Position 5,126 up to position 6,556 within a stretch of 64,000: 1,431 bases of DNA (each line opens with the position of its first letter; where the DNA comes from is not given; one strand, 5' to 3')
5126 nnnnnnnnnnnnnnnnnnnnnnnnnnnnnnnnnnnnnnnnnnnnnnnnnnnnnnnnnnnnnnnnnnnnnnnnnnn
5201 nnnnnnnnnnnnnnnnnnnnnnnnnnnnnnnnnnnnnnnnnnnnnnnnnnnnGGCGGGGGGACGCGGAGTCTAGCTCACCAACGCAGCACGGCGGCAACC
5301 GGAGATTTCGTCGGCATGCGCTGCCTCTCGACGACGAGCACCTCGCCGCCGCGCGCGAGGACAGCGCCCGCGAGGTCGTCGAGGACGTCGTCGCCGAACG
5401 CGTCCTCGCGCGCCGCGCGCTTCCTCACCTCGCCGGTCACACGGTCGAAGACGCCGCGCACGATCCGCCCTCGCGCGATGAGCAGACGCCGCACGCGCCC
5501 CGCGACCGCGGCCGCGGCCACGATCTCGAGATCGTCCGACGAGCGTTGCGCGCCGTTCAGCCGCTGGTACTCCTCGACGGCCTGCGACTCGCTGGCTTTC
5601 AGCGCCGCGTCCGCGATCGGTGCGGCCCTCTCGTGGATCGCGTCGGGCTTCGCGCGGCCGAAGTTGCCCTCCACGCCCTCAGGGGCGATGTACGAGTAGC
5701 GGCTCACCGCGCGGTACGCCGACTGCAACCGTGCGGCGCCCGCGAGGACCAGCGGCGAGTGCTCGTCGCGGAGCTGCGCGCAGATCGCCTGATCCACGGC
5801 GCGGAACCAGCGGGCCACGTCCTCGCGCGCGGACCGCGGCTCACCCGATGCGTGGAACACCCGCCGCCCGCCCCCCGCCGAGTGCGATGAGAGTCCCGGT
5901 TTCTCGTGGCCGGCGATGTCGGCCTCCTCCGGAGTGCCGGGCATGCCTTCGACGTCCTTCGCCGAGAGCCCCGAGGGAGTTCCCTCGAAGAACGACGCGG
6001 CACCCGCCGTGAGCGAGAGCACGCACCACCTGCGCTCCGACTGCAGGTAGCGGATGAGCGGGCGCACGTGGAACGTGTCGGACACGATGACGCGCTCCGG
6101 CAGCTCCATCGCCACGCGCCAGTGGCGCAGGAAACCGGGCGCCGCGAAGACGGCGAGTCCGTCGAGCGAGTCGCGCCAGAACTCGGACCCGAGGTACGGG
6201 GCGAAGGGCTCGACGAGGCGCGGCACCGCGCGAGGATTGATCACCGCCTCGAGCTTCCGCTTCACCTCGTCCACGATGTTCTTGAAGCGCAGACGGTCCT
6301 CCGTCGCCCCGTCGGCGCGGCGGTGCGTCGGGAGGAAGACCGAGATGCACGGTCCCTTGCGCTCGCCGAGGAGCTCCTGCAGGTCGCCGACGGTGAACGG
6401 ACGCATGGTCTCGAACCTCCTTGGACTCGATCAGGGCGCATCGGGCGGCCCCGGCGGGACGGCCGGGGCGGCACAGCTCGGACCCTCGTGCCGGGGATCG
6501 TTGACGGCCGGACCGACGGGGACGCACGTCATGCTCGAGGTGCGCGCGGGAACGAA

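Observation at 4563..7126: SRAP (YedK-like) - eRF1-like baeRF - unknown protein operon beside tRNA-Gly/DarTG: candidate uncharacterised stress or conflict module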

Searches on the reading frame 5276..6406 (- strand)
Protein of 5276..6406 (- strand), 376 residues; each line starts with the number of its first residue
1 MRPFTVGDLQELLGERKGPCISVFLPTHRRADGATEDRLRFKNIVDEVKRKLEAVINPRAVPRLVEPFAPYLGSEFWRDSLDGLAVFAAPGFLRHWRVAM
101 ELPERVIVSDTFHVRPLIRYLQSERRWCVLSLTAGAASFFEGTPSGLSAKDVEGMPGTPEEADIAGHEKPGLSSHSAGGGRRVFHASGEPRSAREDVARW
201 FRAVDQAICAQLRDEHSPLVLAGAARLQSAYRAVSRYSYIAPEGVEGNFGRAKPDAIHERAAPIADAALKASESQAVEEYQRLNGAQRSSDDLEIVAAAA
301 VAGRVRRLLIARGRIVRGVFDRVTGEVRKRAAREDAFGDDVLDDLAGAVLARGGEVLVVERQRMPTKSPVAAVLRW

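Call 3: search_protein_families(library=pfam, proteins=[window:5276-6406:-], max_evalue=0.01)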
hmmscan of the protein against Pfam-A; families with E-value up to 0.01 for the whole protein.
window:5276-6406:- (376 aa): 5 families
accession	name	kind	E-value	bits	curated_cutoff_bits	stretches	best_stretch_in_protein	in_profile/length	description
PF18845.6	baeRF_family3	-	6.9e-31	108.3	31.5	1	127-304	2-168/168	Bacterial archaeo-eukaryotic release factor family 3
PF18849.6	baeRF_family7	-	1.4e-20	74.4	27.2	1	127-265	1-142/144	Bacterial archaeo-eukaryotic release factor family 7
PF18848.6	baeRF_family6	-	4.1e-15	56.8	27.5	1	127-266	3-148/149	Bacterial archaeo-eukaryotic release factor family 6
PF18855.6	baeRF_family11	-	6.7e-15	56.1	27.2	1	180-268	52-136/139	Bacterial archaeo-eukaryotic release factor family 11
PF18851.6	baeRF_family8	-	1.1e-09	38.7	27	1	156-268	31-136/141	Bacterial archaeo-eukaryotic release factor family 8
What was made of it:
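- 5276..6406 (-): Balon-family (baeRF family 3) ribosome hibernation factor homologue, 376 aa, three aeRF1-like domains, no GGQ or NIKS. Pfam baeRF_family3, E 7e-31 (call 3).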

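Call 5: search_protein_families(library=ncbifam, proteins=[window:5276-6406:-], max_evalue=0.1)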
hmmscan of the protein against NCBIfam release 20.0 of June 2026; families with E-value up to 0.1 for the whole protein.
window:5276-6406:- (376 aa): 2 families
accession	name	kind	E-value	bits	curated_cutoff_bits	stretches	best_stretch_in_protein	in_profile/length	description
NF052287.1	AOC03_06830_fam_RHF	equivalog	6.3e-47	160.8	330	1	9-376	1-361/361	AOC03_06830 family ribosome hibernation factor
NF052288.1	MSMEG_1130_fam_RHF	equivalog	3e-05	23.2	480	1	91-309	98-313/387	MSMEG_1130 family ribosome hibernation factor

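Call 6: search_protein_families(library=padloc, proteins=[window:5276-6406:-], max_evalue=0.1)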
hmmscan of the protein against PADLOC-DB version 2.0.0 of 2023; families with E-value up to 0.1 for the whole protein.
window:5276-6406:- (376 aa): 0 families

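Call 38: search_solved_structures(query=window:5276-6406:-, max_evalue=1, show_alignments=2)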
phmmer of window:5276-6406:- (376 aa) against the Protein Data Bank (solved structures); distinct sequences matched with E-value up to 1: 2.
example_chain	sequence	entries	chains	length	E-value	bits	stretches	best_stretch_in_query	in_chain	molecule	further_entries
8rd8_B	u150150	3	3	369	1.6e-20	76.6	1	11-376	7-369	Methyl-accepting chemotaxis protein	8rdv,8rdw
8qvy_A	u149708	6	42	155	0.68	12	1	180-210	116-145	Nucleoside diphosphate kinase 3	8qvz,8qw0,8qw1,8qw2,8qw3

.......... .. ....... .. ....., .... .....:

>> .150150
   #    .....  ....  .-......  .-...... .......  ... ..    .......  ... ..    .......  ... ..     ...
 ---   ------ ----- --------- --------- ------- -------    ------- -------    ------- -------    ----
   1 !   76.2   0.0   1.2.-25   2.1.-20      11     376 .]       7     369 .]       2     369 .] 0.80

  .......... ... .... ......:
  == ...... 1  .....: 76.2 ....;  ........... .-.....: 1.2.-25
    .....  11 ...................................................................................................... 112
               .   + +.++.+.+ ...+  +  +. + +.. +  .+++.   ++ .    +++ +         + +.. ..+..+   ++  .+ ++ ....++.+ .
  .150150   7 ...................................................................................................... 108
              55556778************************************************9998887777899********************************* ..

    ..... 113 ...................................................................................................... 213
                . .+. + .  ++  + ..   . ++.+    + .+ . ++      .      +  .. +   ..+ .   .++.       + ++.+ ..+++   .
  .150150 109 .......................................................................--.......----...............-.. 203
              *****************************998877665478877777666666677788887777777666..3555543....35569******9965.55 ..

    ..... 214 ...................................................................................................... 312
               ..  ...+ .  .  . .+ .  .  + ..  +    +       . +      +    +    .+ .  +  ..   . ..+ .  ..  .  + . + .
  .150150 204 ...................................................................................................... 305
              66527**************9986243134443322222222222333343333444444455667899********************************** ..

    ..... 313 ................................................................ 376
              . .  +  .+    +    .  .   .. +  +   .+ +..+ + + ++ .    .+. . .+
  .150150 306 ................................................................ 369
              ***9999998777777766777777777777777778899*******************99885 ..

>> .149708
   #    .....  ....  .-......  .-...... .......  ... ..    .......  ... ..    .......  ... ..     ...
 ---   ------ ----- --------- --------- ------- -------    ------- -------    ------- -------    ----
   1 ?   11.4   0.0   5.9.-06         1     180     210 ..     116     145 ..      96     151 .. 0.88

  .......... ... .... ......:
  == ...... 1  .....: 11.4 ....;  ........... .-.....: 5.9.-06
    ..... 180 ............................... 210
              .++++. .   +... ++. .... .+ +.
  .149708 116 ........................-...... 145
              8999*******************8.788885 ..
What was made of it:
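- On Balon / baeRF family 3 ribosome hibernation factor: phmmer 11-376 versus 7-369 of 8rd8_B (call 38).
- Checked: It aligns end to end with Balon (call 38).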

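Call 42: find_homologous_proteins(query=window:5276-6406:-, max_evalue=1e-10)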
Query window:5276-6406:- (376 aa): 511 proteins with E <= 1e-10 among 8000 candidates; the best 120 are listed.
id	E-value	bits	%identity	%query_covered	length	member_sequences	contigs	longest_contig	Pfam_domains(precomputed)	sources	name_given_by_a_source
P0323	1.1e-243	826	100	100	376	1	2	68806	PF18845.7,PF18855.7,PF18851.7,PF18849.7,PF18848.7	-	-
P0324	4.8e-209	712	86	100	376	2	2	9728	PF18845.7,PF18855.7,PF18851.7,PF18849.7,PF18848.7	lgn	-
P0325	2.5e-172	591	72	100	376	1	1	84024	PF18845.7,PF18855.7,PF18851.7,PF18849.7,PF18848.7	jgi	jgi:hypothetical protein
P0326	5.2e-170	583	70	100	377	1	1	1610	PF18845.7,PF18855.7,PF18851.7,PF18849.7,PF18848.7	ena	-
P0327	1.4e-167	575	70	100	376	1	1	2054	PF18845.7,PF18855.7,PF18851.7,PF18849.7,PF18848.7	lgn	-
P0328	3.4e-164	564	68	100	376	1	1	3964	PF18845.7,PF18855.7,PF18851.7,PF18849.7,PF18848.7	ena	-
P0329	4.2e-161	554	68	100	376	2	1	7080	PF18845.7,PF18855.7,PF18851.7,PF18849.7,PF18848.7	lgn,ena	-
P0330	5.9e-160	550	67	100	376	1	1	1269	PF18845.7,PF18855.7,PF18851.7,PF18849.7,PF18848.7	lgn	-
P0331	6.7e-160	550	68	100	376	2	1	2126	PF18845.7,PF18855.7,PF18851.7,PF18849.7,PF18848.7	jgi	jgi:hypothetical protein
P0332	9.1e-160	550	67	100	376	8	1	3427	PF18845.7,PF18855.7,PF18851.7,PF18849.7,PF18848.7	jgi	-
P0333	1.2e-158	546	66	100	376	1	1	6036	PF18845.7,PF18855.7,PF18851.7,PF18849.7,PF18848.7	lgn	-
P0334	1.6e-158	546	66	100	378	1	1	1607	PF18845.7,PF18855.7,PF18851.7,PF18849.7,PF18848.7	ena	-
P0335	1.3e-155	536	64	100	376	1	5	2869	PF18845.7,PF18855.7,PF18851.7,PF18849.7,PF18848.7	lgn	-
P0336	2.5e-146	505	62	100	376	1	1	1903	PF18845.7,PF18855.7,PF18851.7,PF18849.7,PF18848.7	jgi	jgi:hypothetical protein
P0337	4.0e-145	501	62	100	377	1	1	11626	PF18845.7,PF18855.7,PF18851.7,PF18849.7,PF18848.7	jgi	jgi:hypothetical protein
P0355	1.1e-89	319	45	99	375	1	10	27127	PF18845.7,PF18855.7,PF18851.7,PF18849.7,PF18848.7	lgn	-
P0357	2.1e-85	305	43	100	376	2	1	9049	PF18845.7,PF18855.7,PF18851.7,PF18849.7,PF18848.7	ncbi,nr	ncbi:MAG TPA: hypothetical protein VMR21_03615 [Vicinamibacteria bacterium]|nr:hypothetical protein 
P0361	1.9e-79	285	42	99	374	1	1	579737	PF18845.7,PF18855.7,PF18851.7,PF18849.7,PF18848.7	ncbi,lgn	-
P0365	3.6e-69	252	37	100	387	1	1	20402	PF18845.7,PF18855.7,PF18851.7,PF18849.7,PF18848.7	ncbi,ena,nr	ncbi:MAG TPA: hypothetical protein VLT84_00640 [Acidobacteriota bacterium]|nr:hypothetical protein [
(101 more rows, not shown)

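Call 43: find_encoding_contigs(protein=P0355, flank=4000, max_places=1)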
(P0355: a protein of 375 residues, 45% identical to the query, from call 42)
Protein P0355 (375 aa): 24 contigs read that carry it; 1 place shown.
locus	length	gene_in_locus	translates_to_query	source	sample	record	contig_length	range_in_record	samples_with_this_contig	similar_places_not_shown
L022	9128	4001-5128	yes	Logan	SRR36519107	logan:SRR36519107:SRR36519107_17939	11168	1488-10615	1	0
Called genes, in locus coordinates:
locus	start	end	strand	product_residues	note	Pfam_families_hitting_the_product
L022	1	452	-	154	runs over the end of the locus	-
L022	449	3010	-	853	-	PF00069:Pkinase, PF07714:PK_Tyr_Ser-Thr, PF13432:TPR_16, PF14559:TPR_19 (weak), PF23914:TPR_CcmH_CycH, PF13432:TPR_16 (weak), PF14559:TPR_19 (weak), PF13424:TPR_12, +15 more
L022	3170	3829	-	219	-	-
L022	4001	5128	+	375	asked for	PF18845:baeRF_family3, PF18848:baeRF_family6, PF18849:baeRF_family7, PF18851:baeRF_family8, PF18855:baeRF_family11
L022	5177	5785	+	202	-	PF01914:MarC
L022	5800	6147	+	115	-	-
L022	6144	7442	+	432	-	-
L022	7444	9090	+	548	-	PF04101:Glyco_tran_28_C (weak)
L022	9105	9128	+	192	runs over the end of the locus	?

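Call 44: find_encoding_contigs(protein=P0361, flank=4000, max_places=1)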
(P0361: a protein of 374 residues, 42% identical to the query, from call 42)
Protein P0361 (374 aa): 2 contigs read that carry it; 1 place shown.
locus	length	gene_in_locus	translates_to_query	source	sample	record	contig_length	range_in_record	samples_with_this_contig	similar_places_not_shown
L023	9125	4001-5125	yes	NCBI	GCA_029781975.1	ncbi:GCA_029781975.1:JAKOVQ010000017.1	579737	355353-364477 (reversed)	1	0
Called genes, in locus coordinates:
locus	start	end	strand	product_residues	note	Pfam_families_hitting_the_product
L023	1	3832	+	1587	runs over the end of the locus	PF24316:Tli3 (faint), PF02012:BNR (faint), PF15892:BNR_4 (faint), PF13088:BNR_2, PF00801:PKD, PF18911:PKD_4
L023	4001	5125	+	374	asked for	PF18845:baeRF_family3, PF18848:baeRF_family6, PF18849:baeRF_family7, PF18851:baeRF_family8, PF18855:baeRF_family11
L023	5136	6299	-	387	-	PF25174:Beta-prop_THOC3 (faint)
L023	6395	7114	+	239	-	PF00072:Response_reg, PF00486:Trans_reg_C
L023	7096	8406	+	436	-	PF26769:HAMP_PhoQ (faint), PF13581:HATPase_c_2 (weak), PF02518:HATPase_c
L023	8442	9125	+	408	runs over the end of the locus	PF02321:OEP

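Call 45: find_encoding_contigs(protein=P0357, flank=4000, max_places=1)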
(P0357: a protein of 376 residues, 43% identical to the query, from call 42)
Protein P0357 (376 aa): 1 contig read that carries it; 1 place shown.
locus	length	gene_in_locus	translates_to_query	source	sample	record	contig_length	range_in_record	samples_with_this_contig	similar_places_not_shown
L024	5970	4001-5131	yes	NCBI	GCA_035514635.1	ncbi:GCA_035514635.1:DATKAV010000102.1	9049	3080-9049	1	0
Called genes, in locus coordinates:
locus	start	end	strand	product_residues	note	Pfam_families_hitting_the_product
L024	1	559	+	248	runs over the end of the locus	PF02535:Zip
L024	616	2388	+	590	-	PF00675:Peptidase_M16, PF05193:Peptidase_M16_C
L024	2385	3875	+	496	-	PF00675:Peptidase_M16 (weak), PF05193:Peptidase_M16_C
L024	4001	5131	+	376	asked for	PF18845:baeRF_family3, PF18848:baeRF_family6, PF18849:baeRF_family7, PF18851:baeRF_family8, PF18855:baeRF_family11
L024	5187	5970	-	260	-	PF02163:Peptidase_M50, PF00571:CBS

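Call 46: find_encoding_contigs(protein=P0365, flank=4000, max_places=1)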
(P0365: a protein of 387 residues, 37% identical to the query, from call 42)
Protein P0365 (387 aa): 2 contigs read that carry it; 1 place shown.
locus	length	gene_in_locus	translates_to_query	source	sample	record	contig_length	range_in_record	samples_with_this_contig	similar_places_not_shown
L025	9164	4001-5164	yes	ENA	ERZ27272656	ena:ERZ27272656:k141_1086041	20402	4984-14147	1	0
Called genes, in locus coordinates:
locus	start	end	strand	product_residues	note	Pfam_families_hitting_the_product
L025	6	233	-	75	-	-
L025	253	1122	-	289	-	PF01145:Band_7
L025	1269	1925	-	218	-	-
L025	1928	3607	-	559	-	PF00005:ABC_tran, PF02463:SMC_N (faint), PF13304:AAA_21 (faint), PF12848:ABC_tran_Xtn, PF00005:ABC_tran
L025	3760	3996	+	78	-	PF09360:zf-CDGSH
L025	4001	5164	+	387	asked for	PF18851:baeRF_family8, PF18855:baeRF_family11, PF18845:baeRF_family3, PF18848:baeRF_family6, PF18849:baeRF_family7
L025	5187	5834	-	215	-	PF01810:LysE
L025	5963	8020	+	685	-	PF07676:PD40 (faint), PF26549:Tricorn_N, PF02129:Peptidase_S15 (faint), PF20434:BD-FAE (weak), PF00326:Peptidase_S9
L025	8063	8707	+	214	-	-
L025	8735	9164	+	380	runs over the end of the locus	PF13398:Peptidase_M50B (faint), PF02163:Peptidase_M50, PF00571:CBS (weak)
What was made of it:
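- The nearest other Balon homologues (37-45% identity) sit beside MarC, peptidases or a CDGSH protein (calls 43-46). There is no such linkage outside the clade (calls 43-46).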

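Call 69: predict_structure(alignment_id=A3)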
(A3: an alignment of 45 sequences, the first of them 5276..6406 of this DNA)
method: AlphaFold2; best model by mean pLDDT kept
length: 376 residues; sequences in the alignment: 45
mean_pLDDT: 86.6   pTM: 0.77
mean pLDDT of the five models: 86.6, 86.5, 86.3, 85.3, 84.1
residues with pLDDT >= 90: 233; 70-90: 103; 50-70: 17; < 50: 23
segments of 3 or more residues with pLDDT < 50: 166-178, 180-189
pLDDT, mean of each block of 10 residues (from residue 1): 83 91 90 88 95 91 94 85 92 91 91 91 85 93 90 89 55 46 46 83 94 87 95 93 92 92 93 91 89 95 95 89 88 65 94 92 93 90
secondary structure, 60 per line:
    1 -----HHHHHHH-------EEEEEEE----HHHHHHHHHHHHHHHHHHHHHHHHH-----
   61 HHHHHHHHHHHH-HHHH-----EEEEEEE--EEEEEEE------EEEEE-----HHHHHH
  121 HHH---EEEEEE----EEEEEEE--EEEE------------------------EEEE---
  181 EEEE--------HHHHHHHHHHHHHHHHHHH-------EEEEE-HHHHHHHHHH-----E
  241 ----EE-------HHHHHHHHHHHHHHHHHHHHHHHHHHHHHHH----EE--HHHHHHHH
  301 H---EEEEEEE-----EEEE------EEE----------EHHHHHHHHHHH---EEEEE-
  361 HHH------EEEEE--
elements in order: H6-12 E20-26 H31-55 H61-72 H74-77 E83-89 E92-98 E105-109 H115-123 E127-132 E137-143 E146-149 E174-177 E181-184 H193-211 E219-223 H225-234 H254-284 H293-301 E305-311 E317-320 E327-329 H341-351 E355-359 E370-374
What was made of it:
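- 5276..6406 (-): AF2 model pLDDT 86.6 (call 69).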

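Call 72: fold_search(model_id=the predicted structure, library=pdb)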
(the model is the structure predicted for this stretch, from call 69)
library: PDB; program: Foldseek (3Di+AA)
matches with E <= 10: 1041; with E <= 0.001: 40
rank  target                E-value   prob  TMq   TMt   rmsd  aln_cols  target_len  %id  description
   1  8rd8_B                1.0e-25  1.00  0.64  0.67   9.1       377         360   22  Cryo-EM structure of P. urativorans 70S ribosome in complex with hibernation factors Balon and RaiA (structure 1). (released 2024-02-21)
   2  8rdv_B                2.2e-25  1.00  0.62  0.64   7.8       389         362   21  Cryo-EM structure of P. urativorans 70S ribosome in complex with hibernation factor Balon, mRNA and P-site tRNA (struc (released 2024-02-21)
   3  8rdw_B                4.8e-25  1.00  0.66  0.67   8.8       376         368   23  Cryo-EM structure of P. urativorans 70S ribosome in complex with hibernation factor Balon and EF-Tu(GDP) (structure 3) (released 2024-02-21)
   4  8v9j_z                2.5e-18  1.00  0.63  0.65   7.5       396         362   18  Cryo-EM structure of the Mycobacterium smegmatis 70S ribosome in complex with hibernation factor Msmeg1130 (Balon) (St (released 2024-02-07)
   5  8v9l_z                4.8e-18  1.00  0.62  0.62   8.3       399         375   18  Cryo-EM structure of the Mycobacterium smegmatis 70S ribosome in complex with hibernation factor Msmeg1130 (Balon) and (released 2024-02-07)
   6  4af1                  2.4e-13  1.00  0.36  0.34  15.6       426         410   14  Archeal Release Factor aRF1 (released 2013-03-20)
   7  8v9k_z                3.6e-13  1.00  0.54  0.55  10.5       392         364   17  Cryo-EM structure of the Mycobacterium smegmatis 70S ribosome in complex with hibernation factor Rv2629 (Balon) (Struc (released 2024-02-07)
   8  3vmf_B                1.7e-12  1.00  0.34  0.36  18.1       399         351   14  Archaeal protein (released 2012-07-25)
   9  3agk                  3.0e-12  1.00  0.28  0.30  18.7       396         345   15  Crystal structure of archaeal translation termination factor, aRF1 (released 2010-11-03)
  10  9i2d_CR               5.4e-12  1.00  0.40  0.37  14.0       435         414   13  NMT1-NAC bound human RNC with 10 amino acid ARF1-linker (released 2026-02-04)
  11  4d5n_A                3.2e-11  1.00  0.40  0.35  15.2       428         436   13  Cryo-EM structures of ribosomal 80S complexes with termination factors and cricket paralysis virus IRES reveal the IRE (released 2015-02-04)
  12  5lzv_ii               8.1e-11  1.00  0.42  0.38  13.7       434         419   13  Structure of the mammalian ribosomal termination complex with accommodated eRF1(AAQ) and ABCE1. (released 2016-11-30)
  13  5lzu_ii               9.1e-11  1.00  0.41  0.37  13.8       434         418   13  Structure of the mammalian ribosomal termination complex with accommodated eRF1 (released 2016-11-30)
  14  6zme_CH               9.6e-11  1.00  0.40  0.36  15.0       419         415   13  SARS-CoV-2 Nsp1 bound to the human CCDC124-80S-eERF1 ribosome complex (released 2020-08-12)
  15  5dmq_B                2.0e-10  1.00  0.41  0.39  14.6       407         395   14  Crystal structure of mouse eRF1 in complex with Reverse Transcriptase (RT) of Moloney Murine Leukemia Virus (released 2016-07-06)
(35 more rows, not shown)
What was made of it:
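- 5276..6406 (-): Foldseek top hits are Balon 8rd8/8rdv/8rdw (E 1e-25, TM 0.62-0.67), then Msmeg1130 and Rv2629, then aRF1/eRF1/Pelota (call 72).
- On Balon / baeRF family 3 ribosome hibernation factor: Foldseek ranks 1-5 and 7 are Balon, Msmeg1130 and Rv2629, ahead of most aRF1/eRF1/Pelota entries (call 72).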
